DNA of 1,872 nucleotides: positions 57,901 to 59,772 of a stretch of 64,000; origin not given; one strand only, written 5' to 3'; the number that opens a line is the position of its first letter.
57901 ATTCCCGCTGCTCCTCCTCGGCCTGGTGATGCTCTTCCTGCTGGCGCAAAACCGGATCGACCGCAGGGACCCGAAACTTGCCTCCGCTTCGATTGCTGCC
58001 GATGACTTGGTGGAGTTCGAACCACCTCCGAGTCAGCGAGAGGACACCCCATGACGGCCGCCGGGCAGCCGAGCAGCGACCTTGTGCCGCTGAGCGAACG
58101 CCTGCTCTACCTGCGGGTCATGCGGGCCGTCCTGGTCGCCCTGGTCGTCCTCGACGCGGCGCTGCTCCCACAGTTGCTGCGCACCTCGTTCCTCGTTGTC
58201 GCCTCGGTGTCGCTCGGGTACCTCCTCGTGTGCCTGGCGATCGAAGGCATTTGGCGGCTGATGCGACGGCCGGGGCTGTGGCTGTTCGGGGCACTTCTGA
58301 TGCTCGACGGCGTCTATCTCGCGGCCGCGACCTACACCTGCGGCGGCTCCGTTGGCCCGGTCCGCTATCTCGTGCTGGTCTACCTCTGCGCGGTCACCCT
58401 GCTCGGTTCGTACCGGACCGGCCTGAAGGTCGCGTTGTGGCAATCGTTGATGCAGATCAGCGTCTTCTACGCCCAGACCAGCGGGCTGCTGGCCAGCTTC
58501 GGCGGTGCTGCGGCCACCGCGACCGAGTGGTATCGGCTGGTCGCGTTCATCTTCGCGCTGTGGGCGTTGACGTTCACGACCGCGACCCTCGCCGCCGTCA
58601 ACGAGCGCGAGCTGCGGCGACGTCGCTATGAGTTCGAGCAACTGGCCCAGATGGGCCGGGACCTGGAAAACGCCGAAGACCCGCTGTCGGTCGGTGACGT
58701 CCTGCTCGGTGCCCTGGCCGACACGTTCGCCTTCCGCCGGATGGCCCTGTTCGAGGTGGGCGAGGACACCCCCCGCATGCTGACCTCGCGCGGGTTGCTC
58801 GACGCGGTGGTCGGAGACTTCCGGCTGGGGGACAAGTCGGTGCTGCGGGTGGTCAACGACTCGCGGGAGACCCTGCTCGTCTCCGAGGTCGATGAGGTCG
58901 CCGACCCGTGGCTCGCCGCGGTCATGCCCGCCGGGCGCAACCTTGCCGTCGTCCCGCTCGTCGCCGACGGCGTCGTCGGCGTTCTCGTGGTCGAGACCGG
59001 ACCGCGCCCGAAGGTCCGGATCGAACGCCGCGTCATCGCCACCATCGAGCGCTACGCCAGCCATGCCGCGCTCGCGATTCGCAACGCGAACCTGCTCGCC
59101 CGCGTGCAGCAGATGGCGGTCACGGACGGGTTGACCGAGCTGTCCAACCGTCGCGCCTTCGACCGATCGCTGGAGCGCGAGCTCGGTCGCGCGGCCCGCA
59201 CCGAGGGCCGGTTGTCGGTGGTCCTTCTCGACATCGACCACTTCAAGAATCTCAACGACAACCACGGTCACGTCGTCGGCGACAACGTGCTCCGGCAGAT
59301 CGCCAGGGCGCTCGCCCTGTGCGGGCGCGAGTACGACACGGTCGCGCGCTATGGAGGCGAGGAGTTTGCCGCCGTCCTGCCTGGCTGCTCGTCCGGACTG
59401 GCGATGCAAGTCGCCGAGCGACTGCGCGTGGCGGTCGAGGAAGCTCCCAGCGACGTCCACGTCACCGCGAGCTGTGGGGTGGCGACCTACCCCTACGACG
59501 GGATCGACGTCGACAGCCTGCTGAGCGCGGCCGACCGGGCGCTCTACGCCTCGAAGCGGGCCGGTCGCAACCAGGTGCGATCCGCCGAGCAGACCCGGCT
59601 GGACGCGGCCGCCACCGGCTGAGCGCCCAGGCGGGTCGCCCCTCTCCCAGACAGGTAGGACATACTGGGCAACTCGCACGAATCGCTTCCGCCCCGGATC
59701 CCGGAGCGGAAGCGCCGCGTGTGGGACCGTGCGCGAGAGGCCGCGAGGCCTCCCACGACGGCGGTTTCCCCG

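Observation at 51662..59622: Giant ~20-repeat Ig-like surface protein translationally coupled to an active GAF-GGDEF diguanylate cyclase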

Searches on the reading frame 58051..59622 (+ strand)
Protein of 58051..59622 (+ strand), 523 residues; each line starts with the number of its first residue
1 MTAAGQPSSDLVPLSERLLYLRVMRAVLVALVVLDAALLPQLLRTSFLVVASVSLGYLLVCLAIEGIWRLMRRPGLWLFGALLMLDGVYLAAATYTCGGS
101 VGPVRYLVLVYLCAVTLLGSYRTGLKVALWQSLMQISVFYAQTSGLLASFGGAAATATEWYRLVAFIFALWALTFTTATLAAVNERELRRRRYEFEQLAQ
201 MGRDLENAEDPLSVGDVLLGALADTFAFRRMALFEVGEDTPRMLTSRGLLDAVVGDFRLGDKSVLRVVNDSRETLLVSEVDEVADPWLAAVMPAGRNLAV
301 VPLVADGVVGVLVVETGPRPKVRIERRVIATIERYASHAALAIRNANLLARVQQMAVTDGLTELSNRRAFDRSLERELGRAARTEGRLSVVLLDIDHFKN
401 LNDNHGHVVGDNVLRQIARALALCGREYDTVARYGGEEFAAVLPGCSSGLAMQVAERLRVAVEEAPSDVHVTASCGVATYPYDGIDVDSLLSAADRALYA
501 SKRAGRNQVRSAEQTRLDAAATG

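Call 6: search_protein_families(library=pfam, proteins=[window:58051-59622:+], max_evalue=0.01)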
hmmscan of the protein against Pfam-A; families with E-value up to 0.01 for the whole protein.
window:58051-59622:+ (523 aa): 1 family
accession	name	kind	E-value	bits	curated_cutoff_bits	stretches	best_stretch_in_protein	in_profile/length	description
PF00990.26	GGDEF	-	6.5e-46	156.5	23.8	1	356-508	1-161/161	Diguanylate cyclase, GGDEF domain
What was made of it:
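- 59116..59574 (+): GGDEF catalytic domain (aa 356-508). I-site REYD at nt 59326-59337 and GGEEF at nt 59353-59367. Pfam 6.5e-46 (call 6).
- Checked: GGDEF domain E 6.5e-46 (call 6).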

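Call 7: search_protein_families(library=ncbifam, proteins=[window:58051-59622:+], max_evalue=0.01)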
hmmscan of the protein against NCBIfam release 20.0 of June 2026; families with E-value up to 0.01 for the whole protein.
window:58051-59622:+ (523 aa): 22 families
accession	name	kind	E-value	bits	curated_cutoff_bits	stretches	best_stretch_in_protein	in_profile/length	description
TIGR00254.1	GGDEF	domain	6.7e-48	162.6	37.4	1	353-511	2-166/168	diguanylate cyclase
NF038266.1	diguan_SiaD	equivalog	2.2e-44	151.7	290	1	348-509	86-252/252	biofilm regulation diguanylate cyclase SiaD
NF007135.0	PRK09581.1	equivalog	7.4e-44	150.3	474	1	349-512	285-455/457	PleD family two-component system response regulator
NF041606.1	dguan_cyc_DgcA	equivalog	2.4e-42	145.1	370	1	308-510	134-337/340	diguanylate cyclase DgcA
NF007380.0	PRK09894.1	equivalog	9.2e-42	143.4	256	1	355-513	128-288/296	diguanylate cyclase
NF007423.1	PRK09966.1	equivalog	9.8e-35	120.2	325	1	339-502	226-390/390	diguanylate cyclase DgcN/YfiN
NF051473.1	DigCycDgcsShew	equivalog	1.5e-34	119.7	400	1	340-509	119-288/291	diguanylate cyclase DgcS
NF047654.1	DiguCycDgcRLepto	equivalog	1.1e-31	109.8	500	1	342-509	119-293/295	diguanylate cyclase DgcR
NF045675.1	PhdiestaseDibA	equivalog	5.1e-31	107.7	980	1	351-508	198-360/623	phosphodiesterase DibA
NF007298.0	PRK09776.1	equivalog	7.6e-31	106.8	1135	1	348-517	676-850/1111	diguanylate cyclase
NF007599.0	PRK10245.1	equivalog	2.7e-29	101.8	402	1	341-510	195-368/371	diguanylate cyclase AdrA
NF007474.0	PRK10060.1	equivalog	4.6e-29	101.1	782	1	350-510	231-393/663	cyclic di-GMP phosphodiesterase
NF011955.1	PRK15426.1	equivalog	1.7e-28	99.1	408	1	350-513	392-562/564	cellulose biosynthesis regulator diguanylate cyclase DgcQ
NF047872.1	GGDEF_GdpS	equivalog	1.4e-25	90.2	400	1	346-509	177-347/355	GGDEF domain-containing protein GdpS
NF040885.1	diguan_DgcJ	equivalog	2.6e-23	82.6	500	1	349-507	334-491/493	diguanylate cyclase DgcJ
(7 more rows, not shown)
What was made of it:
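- On Active GGDEF diguanylate cyclase: PF00990 E 6.5e-46, TIGR00254 162.6 bits (calls 6, 7).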

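Call 9: find_homologous_proteins(query=window:58051-59619:+, max_evalue=1e-20)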
Query window:58051-59619:+ (523 aa): 4229 proteins with E <= 1e-20 among 8000 candidates; the best 120 are listed.
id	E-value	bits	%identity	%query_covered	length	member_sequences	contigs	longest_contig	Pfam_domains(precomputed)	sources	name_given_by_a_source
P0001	0.0e+0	1121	100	100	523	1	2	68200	PF00990.27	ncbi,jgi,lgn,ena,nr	ncbi:MAG TPA: GGDEF domain-containing protein [Mycobacteriales bacterium]|nr:GGDEF domain-containing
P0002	2.2e-285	965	87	100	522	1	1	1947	PF13185.13,PF00990.27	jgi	jgi:two-component system, cell cycle response regulator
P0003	1.3e-264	896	80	99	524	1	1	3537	PF13185.13,PF00990.27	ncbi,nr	ncbi:MAG: hypothetical protein QOC82_3594 [Frankiaceae bacterium]|nr:hypothetical protein [Frankiace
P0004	2.1e-264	896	81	99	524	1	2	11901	PF13185.13,PF00990.27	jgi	jgi:two-component system cell cycle response regulator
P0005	5.2e-264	894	80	99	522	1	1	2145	PF00990.27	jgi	jgi:two-component system, cell cycle response regulator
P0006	1.1e-263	893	80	99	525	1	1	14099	PF13185.13,PF00990.27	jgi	jgi:two-component system cell cycle response regulator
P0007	2.2e-263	892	80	99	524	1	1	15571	PF13185.13,PF00990.27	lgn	-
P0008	1.7e-262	889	80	98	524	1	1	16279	PF00990.27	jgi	jgi:two-component system cell cycle response regulator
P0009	3.3e-262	888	80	99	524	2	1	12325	PF00990.27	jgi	jgi:diguanylate cyclase (GGDEF)-like protein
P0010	2.5e-261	886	80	99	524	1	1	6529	PF13185.13,PF00990.27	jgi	jgi:diguanylate cyclase (GGDEF)-like protein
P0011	5.6e-261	884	80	99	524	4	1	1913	PF00990.27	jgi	jgi:diguanylate cyclase (GGDEF)-like protein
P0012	5.8e-261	884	79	99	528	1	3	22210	PF00990.27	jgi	jgi:diguanylate cyclase (GGDEF)-like protein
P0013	1.0e-260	884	80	99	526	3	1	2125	PF13185.13,PF00990.27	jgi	jgi:two-component system cell cycle response regulator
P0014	1.3e-259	880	80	99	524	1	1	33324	PF00990.27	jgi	jgi:diguanylate cyclase (GGDEF)-like protein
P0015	1.9e-259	879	79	99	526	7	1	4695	PF13185.13,PF00990.27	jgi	jgi:two-component system, cell cycle response regulator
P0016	5.4e-259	878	79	99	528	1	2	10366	PF13185.13,PF13492.13,PF00990.27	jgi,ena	jgi:diguanylate cyclase (GGDEF)-like protein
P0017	1.1e-258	877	79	99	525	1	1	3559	PF13185.13,PF00990.27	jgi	jgi:diguanylate cyclase (GGDEF)-like protein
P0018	4.6e-258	875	79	99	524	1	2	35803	PF00990.27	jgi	jgi:diguanylate cyclase (GGDEF)-like protein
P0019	4.8e-258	875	79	99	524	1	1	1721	PF13185.13,PF00990.27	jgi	jgi:two-component system, cell cycle response regulator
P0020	5.8e-258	875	79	99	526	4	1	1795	PF00990.27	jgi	jgi:two-component system cell cycle response regulator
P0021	1.2e-257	873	80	99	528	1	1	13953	PF00990.27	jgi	jgi:two-component system, cell cycle response regulator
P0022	1.8e-257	873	79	99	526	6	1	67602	PF13185.13,PF00990.27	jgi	jgi:diguanylate cyclase (GGDEF)-like protein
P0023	2.6e-257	872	79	99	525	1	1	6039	PF13185.13,PF00990.27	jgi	jgi:diguanylate cyclase (GGDEF)-like protein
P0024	4.3e-257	872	79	99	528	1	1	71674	PF13185.13,PF00990.27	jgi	jgi:two-component system, cell cycle response regulator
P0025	2.3e-255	866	78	99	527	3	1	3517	PF00990.27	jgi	jgi:two-component system cell cycle response regulator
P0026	1.2e-253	860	78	99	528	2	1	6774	PF00990.27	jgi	jgi:two-component system, cell cycle response regulator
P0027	2.1e-252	856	78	99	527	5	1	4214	PF00990.27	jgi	jgi:two-component system cell cycle response regulator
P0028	2.6e-252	856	78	99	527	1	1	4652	PF13492.13,PF00990.27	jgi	jgi:diguanylate cyclase (GGDEF)-like protein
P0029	1.3e-251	854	79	99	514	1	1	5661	PF00990.27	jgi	jgi:diguanylate cyclase (GGDEF)-like protein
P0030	1.5e-249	847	77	100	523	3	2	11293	PF13185.13,PF00990.27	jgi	jgi:diguanylate cyclase (GGDEF)-like protein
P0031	8.1e-249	844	75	100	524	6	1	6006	PF00990.27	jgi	jgi:diguanylate cyclase (GGDEF)-like protein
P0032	1.2e-247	841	76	99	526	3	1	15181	PF00990.27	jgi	jgi:two-component system, cell cycle response regulator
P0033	1.7e-245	833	77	99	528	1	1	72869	PF13185.13,PF00990.27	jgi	jgi:diguanylate cyclase (GGDEF)-like protein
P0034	9.6e-245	831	76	98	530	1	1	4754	PF13185.13,PF00990.27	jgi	jgi:diguanylate cyclase (GGDEF)-like protein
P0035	1.1e-244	831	77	99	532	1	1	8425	PF13185.13,PF25323.3,PF13492.13,PF00990.27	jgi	jgi:diguanylate cyclase (GGDEF)-like protein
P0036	1.1e-243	827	75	98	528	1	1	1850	PF13492.13,PF00990.27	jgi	-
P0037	1.1e-241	821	74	99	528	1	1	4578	PF00990.27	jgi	jgi:diguanylate cyclase (GGDEF)-like protein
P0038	1.8e-241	820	75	99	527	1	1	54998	PF00990.27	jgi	jgi:two-component system, cell cycle response regulator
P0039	7.9e-237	805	73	99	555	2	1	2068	PF00990.27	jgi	jgi:diguanylate cyclase (GGDEF)-like protein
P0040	1.1e-235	801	81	87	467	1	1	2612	PF13185.13,PF00990.27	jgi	jgi:diguanylate cyclase (GGDEF)-like protein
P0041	1.4e-235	801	73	99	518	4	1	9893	PF00990.27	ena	-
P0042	3.7e-235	799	72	99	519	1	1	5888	PF00990.27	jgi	jgi:diguanylate cyclase (GGDEF)-like protein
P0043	5.2e-235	799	73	99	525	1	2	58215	PF13185.13,PF00990.27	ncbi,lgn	-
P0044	5.7e-234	795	72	99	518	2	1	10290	PF13492.13,PF00990.27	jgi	jgi:diguanylate cyclase (GGDEF)-like protein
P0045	1.1e-233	795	72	99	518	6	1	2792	PF13492.13,PF00990.27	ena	-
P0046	1.9e-233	794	72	99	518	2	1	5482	PF00990.27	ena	-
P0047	6.2e-233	792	73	98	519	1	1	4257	PF00990.27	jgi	jgi:diguanylate cyclase (GGDEF)-like protein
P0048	9.5e-233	791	71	100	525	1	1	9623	PF00990.27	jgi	jgi:diguanylate cyclase (GGDEF)-like protein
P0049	4.1e-232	789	72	99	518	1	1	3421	PF00990.27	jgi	jgi:diguanylate cyclase (GGDEF)-like protein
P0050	9.8e-232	788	72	99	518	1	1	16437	PF00990.27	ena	-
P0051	2.7e-231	787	72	99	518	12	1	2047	PF13492.13,PF00990.27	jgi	-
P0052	3.9e-231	786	72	99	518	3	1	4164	PF00990.27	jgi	jgi:two-component system cell cycle response regulator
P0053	4.0e-231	786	72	98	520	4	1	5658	PF00990.27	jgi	-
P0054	4.4e-231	786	70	100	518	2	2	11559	PF00990.27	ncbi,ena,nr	ncbi:MAG TPA: sensor domain-containing diguanylate cyclase [Mycobacteriales bacterium]|nr:sensor dom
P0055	5.2e-231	786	72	98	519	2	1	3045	PF00990.27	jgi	-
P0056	4.8e-230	782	72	99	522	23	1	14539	PF00990.27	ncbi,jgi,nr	ncbi:MAG: hypothetical protein QOD07_2055 [Frankiaceae bacterium]|jgi:diguanylate cyclase (GGDEF)-li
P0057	6.2e-230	782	72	99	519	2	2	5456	PF00990.27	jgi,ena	-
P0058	1.3e-229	781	72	100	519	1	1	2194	PF00990.27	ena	-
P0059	4.4e-229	779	71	99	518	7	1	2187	PF00990.27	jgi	jgi:diguanylate cyclase (GGDEF)-like protein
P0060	5.7e-229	779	71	99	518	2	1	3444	PF00990.27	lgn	-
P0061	6.0e-229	779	71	99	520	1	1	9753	PF00990.27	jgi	jgi:diguanylate cyclase (GGDEF)-like protein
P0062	7.0e-229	779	71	99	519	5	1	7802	PF00990.27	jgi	jgi:two-component system, cell cycle response regulator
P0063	7.7e-229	778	70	100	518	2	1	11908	PF00990.27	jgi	jgi:diguanylate cyclase (GGDEF)-like protein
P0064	4.0e-228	776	71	99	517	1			PF00990.27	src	-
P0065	4.5e-228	776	71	99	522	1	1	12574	PF00990.27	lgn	-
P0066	9.1e-228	775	73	99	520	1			PF00990.27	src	-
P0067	1.1e-227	775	72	97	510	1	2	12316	PF00990.27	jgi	jgi:diguanylate cyclase (GGDEF)-like protein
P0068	1.5e-227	774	82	84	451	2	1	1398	PF13185.13,PF00990.27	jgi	jgi:two-component system cell cycle response regulator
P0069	3.4e-227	773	72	100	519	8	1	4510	PF00990.27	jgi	jgi:two-component system, cell cycle response regulator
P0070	4.0e-227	773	72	97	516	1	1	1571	PF00990.27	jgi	jgi:two-component system, cell cycle response regulator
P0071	5.3e-227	772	74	97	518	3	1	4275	PF00990.27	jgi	jgi:diguanylate cyclase (GGDEF)-like protein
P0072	7.6e-227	772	71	98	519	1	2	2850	PF00990.27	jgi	jgi:diguanylate cyclase (GGDEF)-like protein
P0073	1.5e-226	771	71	98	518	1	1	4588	PF00990.27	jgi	jgi:diguanylate cyclase (GGDEF)-like protein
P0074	1.6e-226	771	71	99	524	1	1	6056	PF00990.27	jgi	jgi:diguanylate cyclase (GGDEF)-like protein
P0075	3.4e-226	770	70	99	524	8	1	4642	PF00990.27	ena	-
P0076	4.1e-226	769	71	99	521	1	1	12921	PF00990.27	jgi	jgi:two-component system cell cycle response regulator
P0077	1.2e-225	768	71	99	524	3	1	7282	PF00990.27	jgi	jgi:diguanylate cyclase (GGDEF)-like protein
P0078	3.3e-225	766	71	99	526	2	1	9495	PF00990.27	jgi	jgi:diguanylate cyclase (GGDEF)-like protein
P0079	7.6e-225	765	71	99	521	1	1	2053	PF00990.27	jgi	jgi:two-component system, cell cycle response regulator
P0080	1.8e-224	764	71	99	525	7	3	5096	PF00990.27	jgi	jgi:two-component system, cell cycle response regulator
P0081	3.6e-224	763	72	100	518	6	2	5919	PF00990.27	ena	-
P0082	5.0e-224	763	72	99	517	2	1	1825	PF00990.27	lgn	-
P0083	9.4e-224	762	72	99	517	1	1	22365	PF13492.13,PF00990.27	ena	-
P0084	1.8e-223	761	70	98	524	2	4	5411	PF00990.27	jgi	jgi:two-component system, cell cycle response regulator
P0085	1.8e-223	761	73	97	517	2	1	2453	PF13492.13,PF00990.27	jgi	jgi:diguanylate cyclase (GGDEF)-like protein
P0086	1.8e-223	761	70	99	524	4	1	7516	PF00990.27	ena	-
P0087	1.8e-223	761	71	99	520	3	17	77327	PF00990.27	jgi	jgi:diguanylate cyclase (GGDEF)-like protein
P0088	4.7e-223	759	72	97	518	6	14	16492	PF13492.13,PF00990.27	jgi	jgi:two-component system, cell cycle response regulator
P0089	2.2e-222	757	71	99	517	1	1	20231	PF00990.27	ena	-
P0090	2.6e-222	757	70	99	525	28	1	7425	PF00990.27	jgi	jgi:two-component system, cell cycle response regulator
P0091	1.0e-221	755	72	97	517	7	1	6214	PF13492.13,PF00990.27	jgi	jgi:two-component system, cell cycle response regulator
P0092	8.9e-221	752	70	98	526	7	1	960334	PF00990.27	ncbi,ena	-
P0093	3.8e-220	750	70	99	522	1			PF00990.27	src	-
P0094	6.4e-220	749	73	97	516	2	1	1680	PF00990.27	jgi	-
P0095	9.1e-220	749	69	99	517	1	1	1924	PF00990.27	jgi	jgi:diguanylate cyclase (GGDEF)-like protein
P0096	4.1e-219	746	70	99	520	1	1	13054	PF00990.27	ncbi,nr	ncbi:MAG TPA: GGDEF domain-containing protein [Mycobacteriales bacterium]|nr:GGDEF domain-containing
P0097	5.0e-219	746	70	99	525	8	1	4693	PF00990.27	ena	-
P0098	8.1e-219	745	70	99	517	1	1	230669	PF00990.27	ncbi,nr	ncbi:MAG TPA: sensor domain-containing diguanylate cyclase [Mycobacteriales bacterium]|nr:sensor dom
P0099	9.6e-219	745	69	99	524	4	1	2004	PF00990.27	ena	-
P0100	1.2e-218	745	70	98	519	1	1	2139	PF00990.27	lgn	-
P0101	4.4e-218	743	70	99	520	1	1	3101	PF00990.27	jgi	jgi:diguanylate cyclase (GGDEF)-like protein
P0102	7.1e-218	742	70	99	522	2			PF00990.27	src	-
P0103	3.0e-217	740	69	99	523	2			PF00990.27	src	-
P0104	4.0e-217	740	68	98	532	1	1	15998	PF00990.27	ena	-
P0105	4.3e-217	740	68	99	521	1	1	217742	PF00990.27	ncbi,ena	-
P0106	7.0e-217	739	69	100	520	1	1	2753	PF00990.27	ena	-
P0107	1.4e-216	738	68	99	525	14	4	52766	PF13185.13,PF00990.27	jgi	jgi:diguanylate cyclase (GGDEF)-like protein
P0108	3.1e-216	737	70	100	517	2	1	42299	PF00990.27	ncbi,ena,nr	ncbi:MAG TPA: sensor domain-containing diguanylate cyclase [Mycobacteriales bacterium]|nr:sensor dom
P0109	4.2e-216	736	67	98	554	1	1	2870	PF00990.27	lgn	-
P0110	8.2e-216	736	69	98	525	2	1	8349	PF00990.27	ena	-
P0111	1.3e-215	735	69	99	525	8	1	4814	PF00990.27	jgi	jgi:diguanylate cyclase (GGDEF)-like protein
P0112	1.8e-215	734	68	99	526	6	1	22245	PF00990.27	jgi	jgi:diguanylate cyclase (GGDEF)-like protein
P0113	2.7e-215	734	68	99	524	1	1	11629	PF00990.27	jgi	jgi:diguanylate cyclase (GGDEF)-like protein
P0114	4.2e-214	730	69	99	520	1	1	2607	PF00990.27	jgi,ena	jgi:diguanylate cyclase (GGDEF)-like protein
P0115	1.7e-209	715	67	99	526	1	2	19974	PF00990.27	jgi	jgi:diguanylate cyclase (GGDEF)-like protein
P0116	6.5e-205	700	72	89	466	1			PF00990.27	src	-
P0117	4.0e-196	671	78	78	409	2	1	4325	PF13185.13,PF00990.27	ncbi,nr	ncbi:MAG: diguanylate cyclase, partial [Frankiaceae bacterium]|nr:diguanylate cyclase [Frankiaceae b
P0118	1.2e-194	666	62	99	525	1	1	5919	PF13185.13,PF13492.13,PF00990.27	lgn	-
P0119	3.5e-194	664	64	97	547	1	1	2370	PF13185.13,PF00990.27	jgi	jgi:diguanylate cyclase (GGDEF)-like protein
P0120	2.8e-191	655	64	89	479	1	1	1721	PF13492.13,PF00990.27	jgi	jgi:diguanylate cyclase (GGDEF)-like protein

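Call 11: find_encoding_contigs(protein=P0024, flank=10000, max_places=2)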
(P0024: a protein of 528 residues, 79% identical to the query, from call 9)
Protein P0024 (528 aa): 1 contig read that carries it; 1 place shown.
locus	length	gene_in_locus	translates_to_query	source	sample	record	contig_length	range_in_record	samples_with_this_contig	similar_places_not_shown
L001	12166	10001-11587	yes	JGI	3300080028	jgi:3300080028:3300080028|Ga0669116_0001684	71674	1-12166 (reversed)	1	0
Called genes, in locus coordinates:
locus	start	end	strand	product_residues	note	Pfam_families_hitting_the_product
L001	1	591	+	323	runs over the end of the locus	PF01734:Patatin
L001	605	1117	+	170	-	PF21853:DUF6912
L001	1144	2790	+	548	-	PF00171:Aldedh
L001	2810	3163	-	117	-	-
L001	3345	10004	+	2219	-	PF22352:K319L-like_PKD (faint), PF07495:Y_Y_Y (faint), PF13750:Big_3_3 (faint), PF18981:InlK_D3 (faint), PF17936:Big_6 (faint), PF24421:Ig_J (faint), PF09136:Glucodextran_B (faint), PF19077:Big_13, +7 more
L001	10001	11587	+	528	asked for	PF13185:GAF_2 (weak), PF00990:GGDEF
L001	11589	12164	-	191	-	?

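Call 12: find_encoding_contigs(protein=P0092, flank=10000, max_places=2)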
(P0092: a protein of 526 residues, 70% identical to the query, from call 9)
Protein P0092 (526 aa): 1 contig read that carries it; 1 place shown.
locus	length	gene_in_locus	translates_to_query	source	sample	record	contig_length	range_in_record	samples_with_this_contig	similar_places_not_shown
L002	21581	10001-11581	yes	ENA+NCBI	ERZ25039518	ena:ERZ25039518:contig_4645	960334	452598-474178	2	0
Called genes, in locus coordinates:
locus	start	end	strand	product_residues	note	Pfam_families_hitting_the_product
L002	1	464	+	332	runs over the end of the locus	PF01734:Patatin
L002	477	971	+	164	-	PF21853:DUF6912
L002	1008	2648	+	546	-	PF00171:Aldedh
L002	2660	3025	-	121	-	-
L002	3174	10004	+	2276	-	PF13750:Big_3_3 (faint), PF22352:K319L-like_PKD (faint), PF24421:Ig_J (faint), PF12245:Big_3_2 (faint), PF15418:DUF4625 (faint), PF17936:Big_6 (faint), PF20164:GspA_SrpA_N (faint), PF19077:Big_13 (weak), +2 more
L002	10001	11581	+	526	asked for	PF00990:GGDEF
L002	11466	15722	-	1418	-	PF00498:FHA, PF16697:Yop-YscD_cpl, PF25199:nSTAND_NTPase5 (faint), PF01580:FtsK_SpoIIIE, PF13401:AAA_22 (faint), PF01580:FtsK_SpoIIIE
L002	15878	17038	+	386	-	PF09992:NAGPA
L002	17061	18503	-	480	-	PF00479:G6PD_N, PF02781:G6PD_C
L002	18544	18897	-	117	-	PF13189:Cytidylate_kin2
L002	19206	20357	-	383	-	-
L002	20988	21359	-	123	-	-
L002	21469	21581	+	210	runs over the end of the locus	PF00437:T2SSE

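Call 22: search_protein_families(library=pfam, proteins=[P0035], max_evalue=10)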
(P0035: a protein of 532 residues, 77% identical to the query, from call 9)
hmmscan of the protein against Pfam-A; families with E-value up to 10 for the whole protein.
P0035 (532 aa): 7 families
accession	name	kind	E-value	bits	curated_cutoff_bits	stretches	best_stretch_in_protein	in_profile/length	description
PF00990.26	GGDEF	-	1.7e-45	155.1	23.8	1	360-511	1-160/161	Diguanylate cyclase, GGDEF domain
PF13185.12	GAF_2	-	2.2e-06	28.4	28.6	1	216-347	5-135/136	GAF domain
PF13492.12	GAF_3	-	2.5e-06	28.3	27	1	222-349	9-129/129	GAF domain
PF25323.1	6TM_PilS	-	2.2e-05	24.6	27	1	17-186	10-180/189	PilS-like transmembrane domain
PF01590.32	GAF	-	0.0004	21.4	22.4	1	218-347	5-133/133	GAF domain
PF00975.26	Thioesterase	-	0.12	13.1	26.4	1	311-414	119-220/226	Thioesterase domain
PF20484.3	DUF6723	-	0.12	12.6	27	1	483-515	35-67/73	Family of unknown function (DUF6723)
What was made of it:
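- Checked: GAF is not detected by Pfam in the window protein itself at E<=0.01 (calls 6, 22).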

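Call 28: search_protein_families(library=pfam, alignment_id=A2, max_evalue=0.01)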
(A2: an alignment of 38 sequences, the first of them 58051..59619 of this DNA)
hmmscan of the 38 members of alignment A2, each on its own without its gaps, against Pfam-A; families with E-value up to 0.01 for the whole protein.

A. member 1, window:58051-59619:+ (523 aa): 1 family
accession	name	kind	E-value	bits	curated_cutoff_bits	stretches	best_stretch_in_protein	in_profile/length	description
PF00990.26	GGDEF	-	6.5e-46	156.5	23.8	1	356-508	1-161/161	Diguanylate cyclase, GGDEF domain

B. families by the number of members that match (of 38 scanned): 8 families
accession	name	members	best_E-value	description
PF00990.26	GGDEF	38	2.8e-49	Diguanylate cyclase, GGDEF domain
PF01590.32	GAF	31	1.4e-09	GAF domain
PF13185.12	GAF_2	30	1.2e-09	GAF domain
PF13492.12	GAF_3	29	1.7e-10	GAF domain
PF25323.1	6TM_PilS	16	2.8e-07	PilS-like transmembrane domain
PF17853.6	GGDEF_2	7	0.0005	GGDEF-like domain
PF24898.2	GGDEF_GdpP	2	0.00045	Cyclic-di-AMP phosphodiesterase GdpP-like, GGDEF domain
PF14316.11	DUF4381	1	0.0011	Domain of unknown function (DUF4381)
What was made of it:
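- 58681..59118 (+): GAF domain (aa 211-356). Pfam GAF/GAF_2/GAF_3 in 29-31 of 38 relatives (call 28).
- On GAF domain sensor: GAF, GAF_2 or GAF_3 hits in 29-31 of 38 relatives (call 28).
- On 6TM_PilS (PF25323) membrane sensor domain: 16 of 38 relatives match at E<=0.01, best 2.8e-7 (call 28).
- Checked: It is detected in 31 of 38 family members (call 28).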
